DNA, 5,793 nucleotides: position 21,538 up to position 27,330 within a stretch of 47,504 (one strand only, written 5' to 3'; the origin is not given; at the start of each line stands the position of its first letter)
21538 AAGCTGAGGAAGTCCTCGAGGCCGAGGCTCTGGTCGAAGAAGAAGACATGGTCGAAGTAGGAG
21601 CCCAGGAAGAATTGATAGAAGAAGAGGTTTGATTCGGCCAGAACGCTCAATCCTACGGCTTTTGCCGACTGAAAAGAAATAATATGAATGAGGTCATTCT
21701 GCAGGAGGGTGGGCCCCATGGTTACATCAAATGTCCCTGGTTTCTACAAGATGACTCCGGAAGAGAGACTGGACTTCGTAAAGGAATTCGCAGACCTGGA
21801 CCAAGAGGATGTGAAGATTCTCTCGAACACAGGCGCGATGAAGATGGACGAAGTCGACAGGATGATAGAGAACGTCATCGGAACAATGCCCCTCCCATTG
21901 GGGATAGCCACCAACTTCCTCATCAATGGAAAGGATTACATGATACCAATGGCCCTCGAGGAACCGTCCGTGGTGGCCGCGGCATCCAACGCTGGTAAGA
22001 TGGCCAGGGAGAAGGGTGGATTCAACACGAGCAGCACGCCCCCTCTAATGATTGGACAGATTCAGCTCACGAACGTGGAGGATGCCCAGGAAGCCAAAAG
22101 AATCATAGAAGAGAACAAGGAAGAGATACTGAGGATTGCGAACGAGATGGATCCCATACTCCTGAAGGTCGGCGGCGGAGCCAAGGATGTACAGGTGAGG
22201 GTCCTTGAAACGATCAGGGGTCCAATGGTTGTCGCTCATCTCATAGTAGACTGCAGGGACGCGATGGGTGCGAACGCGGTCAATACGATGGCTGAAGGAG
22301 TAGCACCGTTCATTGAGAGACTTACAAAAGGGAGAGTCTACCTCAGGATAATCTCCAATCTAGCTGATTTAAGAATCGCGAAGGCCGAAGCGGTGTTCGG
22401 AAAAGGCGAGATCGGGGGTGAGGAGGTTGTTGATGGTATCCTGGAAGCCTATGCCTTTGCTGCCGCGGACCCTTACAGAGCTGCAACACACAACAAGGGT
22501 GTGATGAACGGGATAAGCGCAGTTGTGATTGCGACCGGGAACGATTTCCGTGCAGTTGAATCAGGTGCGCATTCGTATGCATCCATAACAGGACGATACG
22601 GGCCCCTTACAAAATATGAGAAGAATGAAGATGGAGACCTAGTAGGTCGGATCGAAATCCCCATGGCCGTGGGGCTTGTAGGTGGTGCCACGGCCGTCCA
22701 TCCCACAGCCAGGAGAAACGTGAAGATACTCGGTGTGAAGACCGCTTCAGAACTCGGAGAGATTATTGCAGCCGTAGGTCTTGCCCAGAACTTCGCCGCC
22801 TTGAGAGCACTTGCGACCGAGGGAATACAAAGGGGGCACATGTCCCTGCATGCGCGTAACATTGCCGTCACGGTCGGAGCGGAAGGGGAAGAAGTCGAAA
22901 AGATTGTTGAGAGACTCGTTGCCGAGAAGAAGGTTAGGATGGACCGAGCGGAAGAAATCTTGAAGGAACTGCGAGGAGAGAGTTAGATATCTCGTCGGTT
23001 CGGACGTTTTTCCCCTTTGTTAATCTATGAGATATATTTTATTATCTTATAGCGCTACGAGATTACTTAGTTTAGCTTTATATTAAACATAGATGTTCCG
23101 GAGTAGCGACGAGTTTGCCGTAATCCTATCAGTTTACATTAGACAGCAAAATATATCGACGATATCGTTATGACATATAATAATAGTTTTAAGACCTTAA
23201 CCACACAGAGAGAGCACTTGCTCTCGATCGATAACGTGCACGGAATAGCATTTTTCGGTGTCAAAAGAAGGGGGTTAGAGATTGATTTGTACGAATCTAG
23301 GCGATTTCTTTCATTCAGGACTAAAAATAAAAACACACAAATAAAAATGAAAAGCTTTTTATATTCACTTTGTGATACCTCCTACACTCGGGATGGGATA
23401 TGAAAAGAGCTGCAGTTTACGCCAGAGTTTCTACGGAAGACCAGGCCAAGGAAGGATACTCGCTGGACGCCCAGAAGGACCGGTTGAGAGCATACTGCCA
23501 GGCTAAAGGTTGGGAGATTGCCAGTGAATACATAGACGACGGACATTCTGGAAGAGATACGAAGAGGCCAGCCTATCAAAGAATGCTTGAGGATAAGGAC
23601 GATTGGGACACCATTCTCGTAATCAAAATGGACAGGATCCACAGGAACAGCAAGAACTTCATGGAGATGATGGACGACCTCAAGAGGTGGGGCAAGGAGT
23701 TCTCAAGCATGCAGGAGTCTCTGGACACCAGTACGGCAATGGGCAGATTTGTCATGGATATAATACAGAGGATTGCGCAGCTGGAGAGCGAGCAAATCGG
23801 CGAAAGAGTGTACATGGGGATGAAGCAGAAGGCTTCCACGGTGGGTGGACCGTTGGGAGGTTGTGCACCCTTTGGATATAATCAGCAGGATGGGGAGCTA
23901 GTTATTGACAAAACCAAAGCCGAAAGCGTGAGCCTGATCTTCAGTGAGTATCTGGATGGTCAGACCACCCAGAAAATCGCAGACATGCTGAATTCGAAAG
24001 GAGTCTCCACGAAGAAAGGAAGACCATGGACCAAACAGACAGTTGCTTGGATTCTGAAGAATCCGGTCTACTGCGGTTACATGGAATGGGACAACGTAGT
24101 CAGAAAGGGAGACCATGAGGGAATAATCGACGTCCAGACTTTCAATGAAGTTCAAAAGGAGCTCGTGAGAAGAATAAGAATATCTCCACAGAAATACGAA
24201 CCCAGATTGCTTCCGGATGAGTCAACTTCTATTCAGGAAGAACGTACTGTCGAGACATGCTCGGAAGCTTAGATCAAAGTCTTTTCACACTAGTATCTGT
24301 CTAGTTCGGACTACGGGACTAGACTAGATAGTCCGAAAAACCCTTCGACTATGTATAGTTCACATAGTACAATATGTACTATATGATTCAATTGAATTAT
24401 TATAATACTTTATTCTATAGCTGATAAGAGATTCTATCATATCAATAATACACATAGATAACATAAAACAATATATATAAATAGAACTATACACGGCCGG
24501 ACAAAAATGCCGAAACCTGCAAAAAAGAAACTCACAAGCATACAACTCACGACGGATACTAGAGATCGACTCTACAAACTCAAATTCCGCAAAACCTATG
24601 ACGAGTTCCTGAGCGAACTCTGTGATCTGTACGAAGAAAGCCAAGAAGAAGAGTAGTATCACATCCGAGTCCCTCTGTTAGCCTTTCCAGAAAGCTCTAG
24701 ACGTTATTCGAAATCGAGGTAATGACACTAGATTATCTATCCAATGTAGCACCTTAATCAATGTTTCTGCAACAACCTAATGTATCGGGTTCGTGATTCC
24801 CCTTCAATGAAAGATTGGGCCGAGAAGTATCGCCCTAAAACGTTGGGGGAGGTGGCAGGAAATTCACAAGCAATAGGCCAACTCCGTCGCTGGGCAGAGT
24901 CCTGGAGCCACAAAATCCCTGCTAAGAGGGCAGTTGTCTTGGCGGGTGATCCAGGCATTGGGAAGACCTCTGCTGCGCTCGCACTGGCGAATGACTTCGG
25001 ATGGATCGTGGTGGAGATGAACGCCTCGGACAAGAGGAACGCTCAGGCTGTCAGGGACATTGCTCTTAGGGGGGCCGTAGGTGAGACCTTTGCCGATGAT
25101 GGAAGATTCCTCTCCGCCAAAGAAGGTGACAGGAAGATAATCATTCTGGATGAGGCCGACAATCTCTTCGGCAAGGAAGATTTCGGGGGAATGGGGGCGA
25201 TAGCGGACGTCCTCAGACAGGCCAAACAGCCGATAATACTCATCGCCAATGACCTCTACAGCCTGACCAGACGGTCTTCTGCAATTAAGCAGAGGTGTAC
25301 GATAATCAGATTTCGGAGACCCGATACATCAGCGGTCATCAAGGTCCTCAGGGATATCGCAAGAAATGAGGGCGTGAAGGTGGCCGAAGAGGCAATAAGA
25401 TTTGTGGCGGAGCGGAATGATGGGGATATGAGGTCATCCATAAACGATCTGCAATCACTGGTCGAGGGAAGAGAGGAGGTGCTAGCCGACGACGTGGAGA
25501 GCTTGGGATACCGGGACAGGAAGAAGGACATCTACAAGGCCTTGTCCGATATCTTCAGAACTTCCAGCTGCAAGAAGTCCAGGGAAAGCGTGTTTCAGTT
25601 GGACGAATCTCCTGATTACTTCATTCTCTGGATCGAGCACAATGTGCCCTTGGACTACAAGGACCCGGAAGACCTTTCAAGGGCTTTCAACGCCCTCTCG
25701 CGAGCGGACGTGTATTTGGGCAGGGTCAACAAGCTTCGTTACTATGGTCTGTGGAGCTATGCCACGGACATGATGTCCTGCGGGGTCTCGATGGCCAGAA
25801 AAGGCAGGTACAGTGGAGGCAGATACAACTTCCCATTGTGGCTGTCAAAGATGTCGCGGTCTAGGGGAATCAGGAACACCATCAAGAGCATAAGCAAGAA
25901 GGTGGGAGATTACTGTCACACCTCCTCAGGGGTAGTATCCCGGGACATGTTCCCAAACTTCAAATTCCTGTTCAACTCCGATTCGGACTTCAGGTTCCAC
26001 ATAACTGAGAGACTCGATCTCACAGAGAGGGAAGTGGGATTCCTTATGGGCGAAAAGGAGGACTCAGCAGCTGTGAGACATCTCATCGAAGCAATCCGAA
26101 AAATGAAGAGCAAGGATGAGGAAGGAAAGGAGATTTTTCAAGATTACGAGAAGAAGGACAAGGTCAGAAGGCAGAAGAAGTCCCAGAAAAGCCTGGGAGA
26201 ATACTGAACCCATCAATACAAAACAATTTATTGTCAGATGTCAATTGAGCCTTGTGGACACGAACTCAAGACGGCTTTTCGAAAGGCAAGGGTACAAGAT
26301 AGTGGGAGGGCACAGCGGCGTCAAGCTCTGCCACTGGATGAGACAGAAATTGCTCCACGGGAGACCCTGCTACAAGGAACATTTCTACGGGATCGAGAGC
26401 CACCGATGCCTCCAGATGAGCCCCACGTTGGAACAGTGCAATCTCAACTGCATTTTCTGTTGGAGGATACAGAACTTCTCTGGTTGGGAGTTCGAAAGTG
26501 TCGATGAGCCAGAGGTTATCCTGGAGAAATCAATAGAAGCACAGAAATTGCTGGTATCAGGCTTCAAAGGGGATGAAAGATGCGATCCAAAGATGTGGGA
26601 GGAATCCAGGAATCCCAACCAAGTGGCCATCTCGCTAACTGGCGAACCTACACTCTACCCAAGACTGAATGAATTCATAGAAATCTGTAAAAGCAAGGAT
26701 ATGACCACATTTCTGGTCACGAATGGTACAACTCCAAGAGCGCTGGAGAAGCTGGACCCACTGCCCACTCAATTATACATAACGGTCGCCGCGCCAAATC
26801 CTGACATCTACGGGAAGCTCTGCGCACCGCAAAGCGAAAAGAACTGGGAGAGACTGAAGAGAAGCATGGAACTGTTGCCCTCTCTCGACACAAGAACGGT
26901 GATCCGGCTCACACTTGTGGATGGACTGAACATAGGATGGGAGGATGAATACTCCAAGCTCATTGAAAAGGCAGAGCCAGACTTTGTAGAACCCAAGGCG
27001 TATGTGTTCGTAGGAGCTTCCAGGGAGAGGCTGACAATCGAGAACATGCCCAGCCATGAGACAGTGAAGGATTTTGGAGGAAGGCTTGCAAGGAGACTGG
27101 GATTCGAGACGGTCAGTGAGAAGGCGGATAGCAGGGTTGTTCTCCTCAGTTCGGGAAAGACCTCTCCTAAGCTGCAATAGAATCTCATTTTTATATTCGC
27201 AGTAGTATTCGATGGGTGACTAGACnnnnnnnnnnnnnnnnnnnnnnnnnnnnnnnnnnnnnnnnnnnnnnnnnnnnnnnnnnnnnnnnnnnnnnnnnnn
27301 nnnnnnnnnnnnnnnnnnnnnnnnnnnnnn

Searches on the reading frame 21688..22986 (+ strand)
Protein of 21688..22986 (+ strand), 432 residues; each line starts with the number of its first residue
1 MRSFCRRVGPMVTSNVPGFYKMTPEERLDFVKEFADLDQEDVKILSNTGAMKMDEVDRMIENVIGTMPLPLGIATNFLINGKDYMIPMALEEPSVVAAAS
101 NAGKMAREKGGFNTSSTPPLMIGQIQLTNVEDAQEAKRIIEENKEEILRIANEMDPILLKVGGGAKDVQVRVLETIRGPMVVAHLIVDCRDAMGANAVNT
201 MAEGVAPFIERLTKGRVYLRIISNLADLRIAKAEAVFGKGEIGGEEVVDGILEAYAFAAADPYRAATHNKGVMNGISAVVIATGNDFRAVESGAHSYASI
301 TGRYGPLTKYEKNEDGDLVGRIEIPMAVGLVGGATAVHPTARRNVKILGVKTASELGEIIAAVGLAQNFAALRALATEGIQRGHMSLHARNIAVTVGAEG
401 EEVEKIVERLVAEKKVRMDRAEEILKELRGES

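Call 74: search_protein_families(library=pfam, proteins=[window:21688-22986:+], max_evalue=0.001)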
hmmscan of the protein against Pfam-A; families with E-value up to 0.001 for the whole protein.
window:21688-22986:+ (432 aa): 1 family
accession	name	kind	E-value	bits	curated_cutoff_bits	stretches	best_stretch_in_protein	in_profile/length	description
PF00368.23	HMG-CoA_red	-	7.7e-118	394.1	27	1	24-389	2-368/368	Hydroxymethylglutaryl-coenzyme A reductase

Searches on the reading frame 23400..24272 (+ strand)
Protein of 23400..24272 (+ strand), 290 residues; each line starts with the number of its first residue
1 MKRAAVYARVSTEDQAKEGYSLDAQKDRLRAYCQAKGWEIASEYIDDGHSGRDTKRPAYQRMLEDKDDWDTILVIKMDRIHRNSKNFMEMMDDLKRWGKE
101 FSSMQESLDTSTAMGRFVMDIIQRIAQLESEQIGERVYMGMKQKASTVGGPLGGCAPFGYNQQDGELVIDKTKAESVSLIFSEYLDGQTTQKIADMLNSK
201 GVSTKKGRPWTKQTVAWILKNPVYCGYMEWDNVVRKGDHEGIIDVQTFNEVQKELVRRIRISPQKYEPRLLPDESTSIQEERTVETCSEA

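Call 74: search_protein_families(library=pfam, proteins=[window:23400-24272:+], max_evalue=0.001)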
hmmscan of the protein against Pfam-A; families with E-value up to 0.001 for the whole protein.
window:23400-24272:+ (290 aa): 2 families
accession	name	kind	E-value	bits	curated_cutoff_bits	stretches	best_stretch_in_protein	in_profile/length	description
PF00239.26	Resolvase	-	1.9e-38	132.3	23.3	1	4-145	1-140/145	Resolvase, N terminal domain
PF07508.19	Recombinase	-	9.8e-24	84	21.1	1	172-257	2-101/102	Recombinase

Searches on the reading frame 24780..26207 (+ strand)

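Call 74: search_protein_families(library=pfam, proteins=[window:24780-26207:+], max_evalue=0.001)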
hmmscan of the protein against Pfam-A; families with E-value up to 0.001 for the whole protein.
window:24780-26207:+ (475 aa): 7 families
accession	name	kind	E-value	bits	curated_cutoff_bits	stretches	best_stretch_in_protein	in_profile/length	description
PF00004.35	AAA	-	3.6e-11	44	21.2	1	52-158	1-110/131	ATPase family associated with various cellular activities (AAA)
PF03215.21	Rad17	-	3.2e-06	27.7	23.8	1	10-80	6-76/186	Rad17 P-loop domain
PF21960.2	RCF1-5-like_lid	-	4.9e-06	26.8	27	1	188-227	1-41/43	RCF1/5-like, AAA+ ATPase lid domain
PF13401.12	AAA_22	-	8.7e-06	26.5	27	1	49-154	5-120/130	AAA domain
PF13521.12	AAA_28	-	0.00022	21.9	27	0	52-79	2-29/164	AAA domain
PF05496.18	RuvB_N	-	0.00057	20.1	27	1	18-75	2-59/159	Holliday junction DNA helicase RuvB P-loop domain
PF13191.12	AAA_16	-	0.00074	20.5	32.6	0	30-155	7-137/167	AAA ATPase domain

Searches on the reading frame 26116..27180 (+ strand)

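Call 74: search_protein_families(library=pfam, proteins=[window:26116-27180:+], max_evalue=0.001)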
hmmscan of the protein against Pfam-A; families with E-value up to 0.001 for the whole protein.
window:26116-27180:+ (354 aa): 2 families
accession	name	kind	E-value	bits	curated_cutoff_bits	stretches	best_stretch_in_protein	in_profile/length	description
PF08608.17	Wyosine_form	-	9.1e-22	77.5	22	1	285-345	1-62/63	Wyosine base formation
PF04055.27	Radical_SAM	-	2.6e-15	57.4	29.5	1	106-274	5-157/166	Radical SAM superfamily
